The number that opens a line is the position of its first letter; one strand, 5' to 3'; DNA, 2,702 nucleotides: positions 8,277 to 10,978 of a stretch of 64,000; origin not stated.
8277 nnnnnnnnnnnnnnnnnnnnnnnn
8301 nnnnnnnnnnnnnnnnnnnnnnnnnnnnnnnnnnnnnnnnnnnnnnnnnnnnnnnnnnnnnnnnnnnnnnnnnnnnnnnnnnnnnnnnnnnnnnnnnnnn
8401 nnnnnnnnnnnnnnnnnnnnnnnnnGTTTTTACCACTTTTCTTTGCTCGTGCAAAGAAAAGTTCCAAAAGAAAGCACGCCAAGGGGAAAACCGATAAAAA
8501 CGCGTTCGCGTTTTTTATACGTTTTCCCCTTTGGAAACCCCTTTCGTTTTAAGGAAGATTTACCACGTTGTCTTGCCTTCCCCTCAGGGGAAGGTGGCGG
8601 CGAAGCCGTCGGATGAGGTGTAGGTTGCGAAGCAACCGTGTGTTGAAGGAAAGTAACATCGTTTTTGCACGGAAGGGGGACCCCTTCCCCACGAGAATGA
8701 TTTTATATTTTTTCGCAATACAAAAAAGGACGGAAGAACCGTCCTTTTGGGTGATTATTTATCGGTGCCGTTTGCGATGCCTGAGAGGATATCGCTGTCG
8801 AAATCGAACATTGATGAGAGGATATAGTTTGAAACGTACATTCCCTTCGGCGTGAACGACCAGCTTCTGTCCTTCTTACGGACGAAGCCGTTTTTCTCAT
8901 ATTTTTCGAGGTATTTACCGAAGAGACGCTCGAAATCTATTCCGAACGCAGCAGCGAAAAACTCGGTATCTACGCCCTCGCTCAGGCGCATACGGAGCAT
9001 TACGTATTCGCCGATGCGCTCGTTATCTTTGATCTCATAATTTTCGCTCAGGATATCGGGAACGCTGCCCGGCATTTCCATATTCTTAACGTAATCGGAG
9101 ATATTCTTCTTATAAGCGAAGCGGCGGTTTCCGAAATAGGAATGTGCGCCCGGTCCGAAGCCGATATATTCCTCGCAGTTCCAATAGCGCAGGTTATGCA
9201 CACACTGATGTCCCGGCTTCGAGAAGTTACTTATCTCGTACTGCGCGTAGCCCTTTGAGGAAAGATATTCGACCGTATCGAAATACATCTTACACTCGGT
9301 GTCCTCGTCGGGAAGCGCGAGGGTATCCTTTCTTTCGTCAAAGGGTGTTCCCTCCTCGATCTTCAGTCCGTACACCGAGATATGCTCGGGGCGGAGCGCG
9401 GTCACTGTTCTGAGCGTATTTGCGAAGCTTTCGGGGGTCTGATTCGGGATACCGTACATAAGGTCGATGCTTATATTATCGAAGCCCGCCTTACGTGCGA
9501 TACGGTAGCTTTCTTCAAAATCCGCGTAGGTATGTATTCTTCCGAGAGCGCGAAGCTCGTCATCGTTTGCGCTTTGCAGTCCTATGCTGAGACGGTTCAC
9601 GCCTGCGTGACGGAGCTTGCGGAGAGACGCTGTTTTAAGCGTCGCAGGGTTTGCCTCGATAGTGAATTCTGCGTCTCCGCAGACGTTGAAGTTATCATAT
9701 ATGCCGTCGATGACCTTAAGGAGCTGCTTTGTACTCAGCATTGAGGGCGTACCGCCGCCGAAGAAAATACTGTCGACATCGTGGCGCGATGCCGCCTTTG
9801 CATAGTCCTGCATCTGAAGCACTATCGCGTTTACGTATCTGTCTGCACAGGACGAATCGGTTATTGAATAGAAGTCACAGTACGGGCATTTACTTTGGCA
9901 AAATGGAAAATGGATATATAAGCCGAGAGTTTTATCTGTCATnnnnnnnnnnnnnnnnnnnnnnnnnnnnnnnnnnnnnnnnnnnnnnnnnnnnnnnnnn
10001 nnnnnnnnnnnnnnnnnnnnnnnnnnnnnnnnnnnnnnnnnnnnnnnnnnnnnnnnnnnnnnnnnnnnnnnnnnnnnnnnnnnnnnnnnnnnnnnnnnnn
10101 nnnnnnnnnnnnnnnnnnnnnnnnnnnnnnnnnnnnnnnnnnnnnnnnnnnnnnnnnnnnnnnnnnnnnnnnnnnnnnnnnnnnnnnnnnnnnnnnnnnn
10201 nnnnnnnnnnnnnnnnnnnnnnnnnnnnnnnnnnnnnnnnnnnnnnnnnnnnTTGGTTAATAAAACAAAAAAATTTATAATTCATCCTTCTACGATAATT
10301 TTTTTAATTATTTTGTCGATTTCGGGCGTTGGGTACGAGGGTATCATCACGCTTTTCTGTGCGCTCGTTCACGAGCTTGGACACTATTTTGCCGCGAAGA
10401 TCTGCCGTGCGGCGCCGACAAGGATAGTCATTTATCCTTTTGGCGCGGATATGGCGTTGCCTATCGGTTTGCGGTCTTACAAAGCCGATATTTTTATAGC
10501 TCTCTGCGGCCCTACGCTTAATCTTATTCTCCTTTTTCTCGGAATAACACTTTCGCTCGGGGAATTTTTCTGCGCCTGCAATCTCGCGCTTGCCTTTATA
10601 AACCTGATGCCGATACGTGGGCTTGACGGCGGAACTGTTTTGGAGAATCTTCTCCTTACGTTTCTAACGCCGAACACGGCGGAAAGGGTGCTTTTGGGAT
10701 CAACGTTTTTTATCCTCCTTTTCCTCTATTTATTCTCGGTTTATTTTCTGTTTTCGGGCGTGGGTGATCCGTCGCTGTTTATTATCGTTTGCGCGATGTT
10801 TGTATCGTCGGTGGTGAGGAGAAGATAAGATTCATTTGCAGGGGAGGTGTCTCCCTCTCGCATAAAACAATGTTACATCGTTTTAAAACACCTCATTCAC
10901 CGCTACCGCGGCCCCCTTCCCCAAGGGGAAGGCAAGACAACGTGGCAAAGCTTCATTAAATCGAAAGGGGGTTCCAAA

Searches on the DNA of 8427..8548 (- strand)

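Call 33: build_rna_model(alignment_id=A2, structure=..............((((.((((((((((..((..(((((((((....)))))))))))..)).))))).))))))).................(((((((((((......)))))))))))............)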
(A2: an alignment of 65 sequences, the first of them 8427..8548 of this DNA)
Model R1 built from alignment A2 (65 sequences, 134 columns); structure: as given.
model positions 126; base pairs 36; branch points 1; effective number of sequences 1.41; information 0.59 bits per position. Calibrated on 0.2 Mb of random sequence (short: E-values are rough).
structure used (alignment columns):
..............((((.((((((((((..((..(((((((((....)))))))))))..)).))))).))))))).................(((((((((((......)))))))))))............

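Call 34: search_with_rna_model(model_id=R1, source=window, max_evalue=1, show_alignments=6)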
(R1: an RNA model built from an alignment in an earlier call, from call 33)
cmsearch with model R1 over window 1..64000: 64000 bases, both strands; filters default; matches with E-value up to 1: 9.
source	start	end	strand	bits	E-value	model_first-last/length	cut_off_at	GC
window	8427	8548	-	126.2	4.1e-29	1-126/126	no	0.41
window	43648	43766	+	106.9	2.3e-24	1-126/126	no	0.43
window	10960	11108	+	85.7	3.7e-19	1-126/126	no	0.42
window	8353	8470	+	28.8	3.4e-05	1-126/126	no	0.42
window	10978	11033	-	21.5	0.0021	18-72/126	no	0.43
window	43723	43810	-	19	0.0088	1-126/126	no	0.45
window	43662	43716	-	18.8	0.0096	15-75/126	no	0.45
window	54753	54780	-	12.6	0.32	1-126/126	no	0.5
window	28621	28703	+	11.8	0.51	1-126/126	no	0.36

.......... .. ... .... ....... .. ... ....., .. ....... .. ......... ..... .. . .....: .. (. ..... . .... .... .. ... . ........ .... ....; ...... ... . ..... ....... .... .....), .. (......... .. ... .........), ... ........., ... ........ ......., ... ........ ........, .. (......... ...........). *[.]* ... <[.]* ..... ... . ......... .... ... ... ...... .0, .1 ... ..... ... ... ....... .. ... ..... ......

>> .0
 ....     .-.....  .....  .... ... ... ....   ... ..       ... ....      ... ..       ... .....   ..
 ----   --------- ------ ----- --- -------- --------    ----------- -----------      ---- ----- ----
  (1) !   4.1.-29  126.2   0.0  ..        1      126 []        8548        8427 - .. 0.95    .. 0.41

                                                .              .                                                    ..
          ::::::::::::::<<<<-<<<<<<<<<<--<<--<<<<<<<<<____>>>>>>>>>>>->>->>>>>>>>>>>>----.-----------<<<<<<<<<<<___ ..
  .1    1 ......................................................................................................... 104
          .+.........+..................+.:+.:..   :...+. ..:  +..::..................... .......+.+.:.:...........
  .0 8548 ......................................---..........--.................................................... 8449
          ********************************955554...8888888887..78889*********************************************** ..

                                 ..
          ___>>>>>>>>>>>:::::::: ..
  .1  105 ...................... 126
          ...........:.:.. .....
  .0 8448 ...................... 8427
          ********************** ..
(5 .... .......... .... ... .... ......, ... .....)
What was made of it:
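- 8427..8548 (-): Copy 1, full core element. S5 8520-8534; tip 8494-8518; S3 8479-8493; a CGTG 8475-8478; b 8464-8474; c 8452-8462; a' CACG 8448-8451; d 8435-8445; tail 8427-8434. cmsearch 126.2 bits, E=4e-29 (call 34).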

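Call 35: search_with_rna_model(model_id=R1, sources=[window, L001, L003, L004, L005, L006, L007, L008, L009, L010, L011, L012, L013, L014, L015, L016, L017, L018, L019, L021, L022, L023, L024, L025, L027, L028, L030, L032, L033, L034, L035, L036, L037, L038, L039, L040, L041, L042, L043, L044, L045, L046, L047, L048, L049, L050, L052, L053, L054, L055, L056, L057, L058, L059, L060, L061, L062, L063, L064, L065, L066, L067, L068, L069, L070, L071, L072, L073, L074, L075, L076, L077, L078, L079, L080, L081, L082, L083, L084, L085, L086, L087, L088, L089, L090, L091, L092, L093, L094, L095, L096, L097, L098, L100, L101, L102, L103, L104, L105, L106], max_evalue=0.00001, make_alignment=true)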
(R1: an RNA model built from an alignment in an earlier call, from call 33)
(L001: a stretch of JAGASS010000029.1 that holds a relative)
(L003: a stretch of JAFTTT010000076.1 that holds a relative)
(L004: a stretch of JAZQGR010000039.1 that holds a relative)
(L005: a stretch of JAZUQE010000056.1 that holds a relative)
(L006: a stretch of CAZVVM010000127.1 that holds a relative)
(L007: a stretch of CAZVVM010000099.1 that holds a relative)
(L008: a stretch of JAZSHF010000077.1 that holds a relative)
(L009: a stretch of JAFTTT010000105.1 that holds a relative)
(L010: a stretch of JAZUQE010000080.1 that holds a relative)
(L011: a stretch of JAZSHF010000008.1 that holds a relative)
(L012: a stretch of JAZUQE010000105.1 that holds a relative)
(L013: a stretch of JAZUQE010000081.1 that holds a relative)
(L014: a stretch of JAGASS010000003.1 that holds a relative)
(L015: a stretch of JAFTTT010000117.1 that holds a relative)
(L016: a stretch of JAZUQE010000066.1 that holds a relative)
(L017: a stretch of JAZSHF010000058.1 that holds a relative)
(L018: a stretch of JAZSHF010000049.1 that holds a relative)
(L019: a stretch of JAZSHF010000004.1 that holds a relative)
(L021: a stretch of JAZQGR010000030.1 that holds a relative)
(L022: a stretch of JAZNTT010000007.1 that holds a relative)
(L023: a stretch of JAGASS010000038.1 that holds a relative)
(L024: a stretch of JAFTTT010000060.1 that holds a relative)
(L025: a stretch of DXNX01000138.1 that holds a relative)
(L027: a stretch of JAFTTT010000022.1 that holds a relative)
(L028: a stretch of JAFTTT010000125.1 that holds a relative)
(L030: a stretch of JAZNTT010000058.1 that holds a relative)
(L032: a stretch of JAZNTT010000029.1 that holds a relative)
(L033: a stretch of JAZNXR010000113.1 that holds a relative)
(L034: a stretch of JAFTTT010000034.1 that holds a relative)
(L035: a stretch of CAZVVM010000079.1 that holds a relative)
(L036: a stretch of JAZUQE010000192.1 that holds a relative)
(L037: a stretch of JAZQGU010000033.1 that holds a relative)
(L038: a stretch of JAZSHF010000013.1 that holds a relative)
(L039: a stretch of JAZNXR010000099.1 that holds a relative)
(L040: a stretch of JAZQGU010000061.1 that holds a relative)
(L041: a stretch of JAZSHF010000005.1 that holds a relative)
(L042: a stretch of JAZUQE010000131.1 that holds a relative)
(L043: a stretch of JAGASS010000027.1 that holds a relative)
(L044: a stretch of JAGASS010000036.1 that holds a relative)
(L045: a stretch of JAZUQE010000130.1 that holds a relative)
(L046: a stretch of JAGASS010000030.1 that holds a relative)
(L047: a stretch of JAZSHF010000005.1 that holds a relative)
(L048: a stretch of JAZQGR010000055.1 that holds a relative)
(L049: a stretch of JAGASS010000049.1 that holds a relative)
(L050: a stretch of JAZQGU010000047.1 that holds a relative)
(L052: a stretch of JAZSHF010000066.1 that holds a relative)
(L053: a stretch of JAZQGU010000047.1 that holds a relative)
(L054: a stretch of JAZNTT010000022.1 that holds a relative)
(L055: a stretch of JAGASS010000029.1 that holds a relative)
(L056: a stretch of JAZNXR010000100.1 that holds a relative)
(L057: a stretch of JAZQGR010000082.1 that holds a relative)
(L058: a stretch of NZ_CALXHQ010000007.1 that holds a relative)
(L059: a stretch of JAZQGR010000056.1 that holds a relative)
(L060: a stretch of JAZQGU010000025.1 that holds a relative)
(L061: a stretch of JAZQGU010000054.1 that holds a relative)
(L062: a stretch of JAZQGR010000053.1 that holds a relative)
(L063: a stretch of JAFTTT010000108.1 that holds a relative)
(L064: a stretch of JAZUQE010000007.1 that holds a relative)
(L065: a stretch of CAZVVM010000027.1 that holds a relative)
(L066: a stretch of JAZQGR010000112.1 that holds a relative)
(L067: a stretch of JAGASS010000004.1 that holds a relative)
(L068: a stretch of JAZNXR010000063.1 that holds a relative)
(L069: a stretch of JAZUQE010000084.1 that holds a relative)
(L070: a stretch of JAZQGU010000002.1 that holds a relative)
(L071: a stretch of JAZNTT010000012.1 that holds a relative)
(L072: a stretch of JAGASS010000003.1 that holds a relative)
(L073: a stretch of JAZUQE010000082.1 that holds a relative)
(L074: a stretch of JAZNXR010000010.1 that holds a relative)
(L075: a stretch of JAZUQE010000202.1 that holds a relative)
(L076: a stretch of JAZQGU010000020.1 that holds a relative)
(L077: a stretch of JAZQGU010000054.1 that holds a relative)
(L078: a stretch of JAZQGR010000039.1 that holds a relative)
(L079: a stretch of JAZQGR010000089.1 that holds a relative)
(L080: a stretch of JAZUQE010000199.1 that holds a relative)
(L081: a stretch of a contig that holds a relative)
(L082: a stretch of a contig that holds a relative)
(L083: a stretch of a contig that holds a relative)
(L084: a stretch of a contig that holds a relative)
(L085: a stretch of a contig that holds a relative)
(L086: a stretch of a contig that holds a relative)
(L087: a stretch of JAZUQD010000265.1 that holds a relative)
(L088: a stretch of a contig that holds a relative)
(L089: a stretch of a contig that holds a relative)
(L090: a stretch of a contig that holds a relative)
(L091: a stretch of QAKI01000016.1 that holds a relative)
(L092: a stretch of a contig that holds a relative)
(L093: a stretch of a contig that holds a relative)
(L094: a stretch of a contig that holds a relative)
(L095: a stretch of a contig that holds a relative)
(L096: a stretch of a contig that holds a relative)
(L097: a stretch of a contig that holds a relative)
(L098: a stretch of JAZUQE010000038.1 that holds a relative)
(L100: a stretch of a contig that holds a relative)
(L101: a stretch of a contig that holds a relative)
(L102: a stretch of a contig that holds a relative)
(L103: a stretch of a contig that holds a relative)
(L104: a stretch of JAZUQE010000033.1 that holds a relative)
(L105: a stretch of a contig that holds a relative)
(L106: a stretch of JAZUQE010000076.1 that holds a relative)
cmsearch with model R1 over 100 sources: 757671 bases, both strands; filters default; matches with E-value up to 0.00001: 105.
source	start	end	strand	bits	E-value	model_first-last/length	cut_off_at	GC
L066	175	300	-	141.1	1e-31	1-126/126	no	0.41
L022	893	1019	+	140.6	1.4e-31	1-126/126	no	0.39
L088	5452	5578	-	140.1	1.9e-31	1-126/126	no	0.43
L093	1064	1189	-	138.8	3.8e-31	1-126/126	no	0.43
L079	6890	7016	+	138.6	4.4e-31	1-126/126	no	0.43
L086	4148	4271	-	138.5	4.5e-31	1-126/126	no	0.44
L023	751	877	+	138.1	5.9e-31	1-126/126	no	0.43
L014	2814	2937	+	137.7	7.2e-31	1-126/126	no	0.42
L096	7158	7282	-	137.7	7.4e-31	1-126/126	no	0.42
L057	5121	5245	-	137.6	7.8e-31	1-126/126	no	0.41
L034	320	444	-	136.2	1.7e-30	1-126/126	no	0.4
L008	388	512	+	136.1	1.8e-30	1-126/126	no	0.44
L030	3803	3929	+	136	1.8e-30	1-126/126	no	0.38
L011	1286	1411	+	135.9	2e-30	1-126/126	no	0.4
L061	3844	3967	+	135.8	2.1e-30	1-126/126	no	0.42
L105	7813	7940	-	135.7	2.2e-30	1-126/126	no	0.41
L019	153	279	+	135.7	2.2e-30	1-126/126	no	0.45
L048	4119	4242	-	135.3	2.8e-30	1-126/126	no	0.42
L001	4360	4483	-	133.7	7e-30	1-126/126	no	0.44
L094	3617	3743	+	133.1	9.7e-30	1-126/126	no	0.48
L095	738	865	+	133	1e-29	1-126/126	no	0.43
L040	7403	7526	-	132.9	1.1e-29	1-126/126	no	0.41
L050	3281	3404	-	132.3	1.5e-29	1-126/126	no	0.47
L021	3096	3222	+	131.1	3e-29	1-126/126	no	0.42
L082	69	197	-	130.7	3.7e-29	1-126/126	no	0.44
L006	204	327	+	130.5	4.4e-29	1-126/126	no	0.4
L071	2199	2321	-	129.2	8.8e-29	1-126/126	no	0.4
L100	732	856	+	129.2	9e-29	1-126/126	no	0.43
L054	4819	4947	-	129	9.7e-29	1-126/126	no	0.47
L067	2361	2486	-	129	1e-28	1-126/126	no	0.44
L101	197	319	-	128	1.7e-28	1-126/126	no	0.44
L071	4488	4615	+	127.7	2.1e-28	1-126/126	no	0.43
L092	4237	4359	-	127.6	2.2e-28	1-126/126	no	0.41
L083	33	158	-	127.4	2.5e-28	1-126/126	no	0.39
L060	2480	2603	+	127.3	2.6e-28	1-126/126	no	0.4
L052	76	198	+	127.1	2.9e-28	1-126/126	no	0.39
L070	561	685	-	127.1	2.9e-28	1-126/126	no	0.42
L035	5048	5174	-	126.3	4.5e-28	1-126/126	no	0.48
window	8427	8548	-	126.2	4.9e-28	1-126/126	no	0.41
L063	2484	2608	+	125.3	8.1e-28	1-126/126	no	0.42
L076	4776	4898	-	124.7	1.1e-27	1-126/126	no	0.41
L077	1330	1451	+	124.2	1.5e-27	1-126/126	no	0.47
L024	3070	3195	+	124.1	1.6e-27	1-126/126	no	0.38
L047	7480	7603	-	124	1.7e-27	1-126/126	no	0.41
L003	5002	5124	+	123.9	1.8e-27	1-126/126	no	0.42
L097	1209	1331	+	123.3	2.4e-27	1-126/126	no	0.46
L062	7820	7942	+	123.1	2.8e-27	1-126/126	no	0.47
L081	1188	1315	+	122.6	3.7e-27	1-126/126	no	0.42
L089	2929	3054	-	122.5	3.8e-27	1-126/126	no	0.39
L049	7866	7991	-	122.5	3.9e-27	1-126/126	no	0.4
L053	5190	5311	-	122.5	4e-27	1-126/126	no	0.36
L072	4389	4517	+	122.2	4.6e-27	1-126/126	no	0.43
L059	10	135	-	121.4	7.4e-27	1-126/126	no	0.4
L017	7036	7156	+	121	9.4e-27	1-126/126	no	0.38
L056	50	169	-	120.9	9.6e-27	1-126/126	no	0.42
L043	2928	3047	-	120.6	1.1e-26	1-126/126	no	0.41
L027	3578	3699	+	120.3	1.4e-26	1-126/126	no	0.39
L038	4056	4177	+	120.1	1.6e-26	1-126/126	no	0.44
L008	4651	4775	-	119.9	1.7e-26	1-126/126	no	0.44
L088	2699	2824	-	119.7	1.9e-26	1-126/126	no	0.42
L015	3312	3432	-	117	8.8e-26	1-126/126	no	0.39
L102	4682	4804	-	116.8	9.8e-26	1-126/126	no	0.42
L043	3132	3257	+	116.7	1e-25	1-126/126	no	0.44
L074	6927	7048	-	116.3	1.3e-25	1-126/126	no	0.42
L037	2887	3006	-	115.6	1.9e-25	1-126/126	no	0.41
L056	254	379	+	115.5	2.1e-25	1-126/126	no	0.43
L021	5986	6111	+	115.4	2.2e-25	1-126/126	no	0.42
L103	6987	7106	+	115.1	2.6e-25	1-126/126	no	0.43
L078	797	918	-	115.1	2.6e-25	1-126/126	no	0.43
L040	4695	4815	-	112.8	9.6e-25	1-126/126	no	0.4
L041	1545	1670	-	110.9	2.7e-24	1-126/126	no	0.43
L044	7124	7242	-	110.6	3.3e-24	1-126/126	no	0.45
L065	4377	4497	-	109.4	6.5e-24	1-126/126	no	0.46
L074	4372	4492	+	108.9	8.6e-24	1-126/126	no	0.46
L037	3090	3214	+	108.8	9.2e-24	1-126/126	no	0.45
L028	5455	5575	-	105.2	6.9e-23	1-126/126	no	0.45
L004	5459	5583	+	104.5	1e-22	1-126/126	no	0.38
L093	1275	1393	+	104.4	1.1e-22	1-126/126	no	0.41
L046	4135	4251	+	100.2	1.2e-21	1-126/126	no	0.47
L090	2368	2482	-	99.9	1.4e-21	1-126/126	no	0.43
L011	7846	7967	+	99.6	1.6e-21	1-126/126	no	0.42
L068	952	1074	-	98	4.1e-21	1-126/126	no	0.44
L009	4883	5003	+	96.8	7.9e-21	1-126/126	no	0.42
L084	1945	2090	+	92.8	7.6e-20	1-126/126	no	0.4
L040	1944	2091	+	92.7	8.4e-20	1-126/126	no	0.43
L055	5433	5580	+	89.7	4.5e-19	1-126/126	no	0.43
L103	4752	4875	-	88.4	9.4e-19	1-126/126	no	0.46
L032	7350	7472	+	82.4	2.8e-17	1-126/126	no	0.39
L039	2734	2845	+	78.3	2.8e-16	1-126/126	no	0.46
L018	3047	3165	-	77.3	5.1e-16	1-126/126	no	0.45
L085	6252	6400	+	70.5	2.3e-14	1-126/126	no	0.44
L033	371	523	+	70.5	2.3e-14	1-126/126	no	0.43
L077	74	187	+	67.3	1.4e-13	1-126/126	no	0.39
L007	6220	6395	-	54.3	2.2e-10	1-126/126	no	0.4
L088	2882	2988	+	54.2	2.3e-10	1-126/126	no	0.4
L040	4878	4980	+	50.5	1.9e-09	1-126/126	no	0.41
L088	1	58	+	45.8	2.7e-08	71-126/126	5'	0.41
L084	1916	2033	-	39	1.3e-06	1-126/126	no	0.48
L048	4159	4261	+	38.3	1.9e-06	1-126/126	no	0.39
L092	4273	4378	+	37.4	3.1e-06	1-126/126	no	0.41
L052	57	163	-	37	4e-06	1-126/126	no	0.4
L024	3152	3256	-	36.2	6.2e-06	1-126/126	no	0.35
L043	2870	2971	+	35.6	8.9e-06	1-126/126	no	0.42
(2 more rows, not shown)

Alignment A3: 105 matches aligned to the model, 213 columns, each read 5' to 3' on its own strand. Consensus structure (alignment columns), stored with it:
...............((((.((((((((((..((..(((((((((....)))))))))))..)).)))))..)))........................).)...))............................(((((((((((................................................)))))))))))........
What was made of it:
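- cmsearch finds 105 hits in 0.76 Mb of loci and exactly three full copies in the window (calls 34, 35).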

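Call 72: search_rna_families(sources=[L043, L093, L037], threshold=gathering)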
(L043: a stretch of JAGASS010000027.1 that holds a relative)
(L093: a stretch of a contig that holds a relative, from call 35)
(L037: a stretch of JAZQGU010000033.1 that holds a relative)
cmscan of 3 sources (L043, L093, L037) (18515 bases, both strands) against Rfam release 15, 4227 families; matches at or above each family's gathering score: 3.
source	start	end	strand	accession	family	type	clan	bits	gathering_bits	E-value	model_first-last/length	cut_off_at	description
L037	3215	3331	+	RF00050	FMN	Cis-reg; riboswitch;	-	107.9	66.2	1.1e-24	1-138/138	no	FMN riboswitch aptamer (RFN element)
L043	3258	3374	+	RF00050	FMN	Cis-reg; riboswitch;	-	105.7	66.2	4.3e-24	1-138/138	no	FMN riboswitch aptamer (RFN element)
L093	953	1069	-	RF00050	FMN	Cis-reg; riboswitch;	-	105.5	66.2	5e-24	1-138/138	no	FMN riboswitch aptamer (RFN element)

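Call 74: search_dna_similar(query=window:8427-8548:-, collection=phages, mode=distant, max_evalue=0.001, max_rows=10)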
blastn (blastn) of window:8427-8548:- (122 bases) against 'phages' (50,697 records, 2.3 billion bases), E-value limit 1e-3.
Records with a match: 1; places in all: 1; records where one place covers at least 80% of the query: 0.
Best place of each record, by identity: 80-90% 1.
By first word of the organism name: Bacteriophage 1.
By host as written in the record: - 1.
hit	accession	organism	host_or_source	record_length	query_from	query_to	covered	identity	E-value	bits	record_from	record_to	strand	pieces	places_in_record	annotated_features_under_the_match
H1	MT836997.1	Bacteriophage sp.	human fecal samples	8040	60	116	47%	86.2%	3e-8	63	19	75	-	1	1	record has no annotation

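Call 75: search_dna_similar(query=window:8427-8548:-, collection=plasmids, mode=distant, max_evalue=0.001, max_rows=10)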
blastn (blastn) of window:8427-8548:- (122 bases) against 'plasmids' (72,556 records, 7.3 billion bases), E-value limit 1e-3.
No match.
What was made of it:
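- The element is absent from plasmids and, apart from one partial match at the end of an unannotated faecal 'Bacteriophage sp.' contig, from phages (calls 74, 75).
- Tried and rejected: None was found apart from one partial match at the end of a faecal 'Bacteriophage sp.' contig (calls 74, 75).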

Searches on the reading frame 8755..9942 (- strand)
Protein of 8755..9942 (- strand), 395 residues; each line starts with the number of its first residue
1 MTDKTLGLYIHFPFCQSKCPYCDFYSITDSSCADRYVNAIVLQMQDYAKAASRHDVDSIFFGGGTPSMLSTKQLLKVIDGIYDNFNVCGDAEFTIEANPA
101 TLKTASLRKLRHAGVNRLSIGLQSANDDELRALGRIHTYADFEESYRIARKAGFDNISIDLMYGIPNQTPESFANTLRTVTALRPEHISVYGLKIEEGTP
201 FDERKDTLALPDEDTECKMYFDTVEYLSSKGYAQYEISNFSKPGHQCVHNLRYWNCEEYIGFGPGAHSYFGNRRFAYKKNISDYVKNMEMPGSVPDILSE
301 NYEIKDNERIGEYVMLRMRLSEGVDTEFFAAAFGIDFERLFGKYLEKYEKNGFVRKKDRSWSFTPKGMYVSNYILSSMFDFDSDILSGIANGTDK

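Call 47: search_protein_families(library=pfam, proteins=[window:8755-9942:-], max_evalue=0.01)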
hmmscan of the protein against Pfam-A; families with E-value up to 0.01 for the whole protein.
window:8755-9942:- (395 aa): 3 families
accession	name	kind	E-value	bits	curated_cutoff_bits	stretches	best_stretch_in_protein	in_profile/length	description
PF04055.27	Radical_SAM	-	1.7e-29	103.5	29.5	1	9-179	1-165/166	Radical SAM superfamily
PF06969.22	HemN_C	-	3.3e-15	56.3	24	1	307-370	4-67/67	HemN C-terminal domain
PF14947.12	HTH_45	-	0.0053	17.2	25.5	0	339-370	34-65/77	Winged helix-turn-helix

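Call 78: find_encoding_contigs(protein=window:8755-9942:-, flank=3000, max_places=10)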
Protein window:8755-9942:- (395 aa): 5 contigs read that carry it; 3 places shown.
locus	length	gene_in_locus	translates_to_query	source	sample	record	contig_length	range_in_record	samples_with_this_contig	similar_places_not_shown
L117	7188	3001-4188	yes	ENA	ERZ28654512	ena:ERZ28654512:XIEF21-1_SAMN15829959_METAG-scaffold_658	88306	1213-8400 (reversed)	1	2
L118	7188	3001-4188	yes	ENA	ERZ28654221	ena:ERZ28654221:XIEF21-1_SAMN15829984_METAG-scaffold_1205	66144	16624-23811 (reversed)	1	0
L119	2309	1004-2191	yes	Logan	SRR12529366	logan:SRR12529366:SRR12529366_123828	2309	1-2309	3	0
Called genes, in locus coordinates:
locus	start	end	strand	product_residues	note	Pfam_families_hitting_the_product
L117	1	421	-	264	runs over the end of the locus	PF00528:BPD_transp_1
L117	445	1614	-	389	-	PF00005:ABC_tran, PF08402:TOBE_2 (weak)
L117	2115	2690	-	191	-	PF02163:Peptidase_M50 (weak)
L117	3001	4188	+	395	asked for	PF04055:Radical_SAM, PF06969:HemN_C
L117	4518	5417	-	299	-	PF00246:Peptidase_M14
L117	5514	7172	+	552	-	PF13320:GH123_cat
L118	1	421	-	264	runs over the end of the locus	PF00528:BPD_transp_1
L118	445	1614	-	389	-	PF00005:ABC_tran, PF08402:TOBE_2 (weak)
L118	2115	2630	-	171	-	PF02163:Peptidase_M50 (weak)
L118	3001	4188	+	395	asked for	PF04055:Radical_SAM, PF06969:HemN_C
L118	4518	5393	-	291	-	PF00246:Peptidase_M14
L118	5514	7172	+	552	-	PF13320:GH123_cat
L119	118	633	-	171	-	PF02163:Peptidase_M50 (weak)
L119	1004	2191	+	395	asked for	PF04055:Radical_SAM, PF06969:HemN_C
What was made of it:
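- Downstream genes are unrelated to one another (calls 47, 78).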

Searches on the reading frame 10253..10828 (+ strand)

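Call 47: search_protein_families(library=pfam, proteins=[window:10253-10828:+], max_evalue=0.01)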
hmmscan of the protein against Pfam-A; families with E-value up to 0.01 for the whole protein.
window:10253-10828:+ (191 aa): 2 families
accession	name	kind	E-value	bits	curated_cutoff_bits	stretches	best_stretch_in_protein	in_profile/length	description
PF02163.28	Peptidase_M50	-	7.5e-14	52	27.2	2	34-100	7-99/221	Peptidase family M50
PF13398.12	Peptidase_M50B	-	0.0015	18.8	26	1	27-102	15-90/201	Peptidase M50B-like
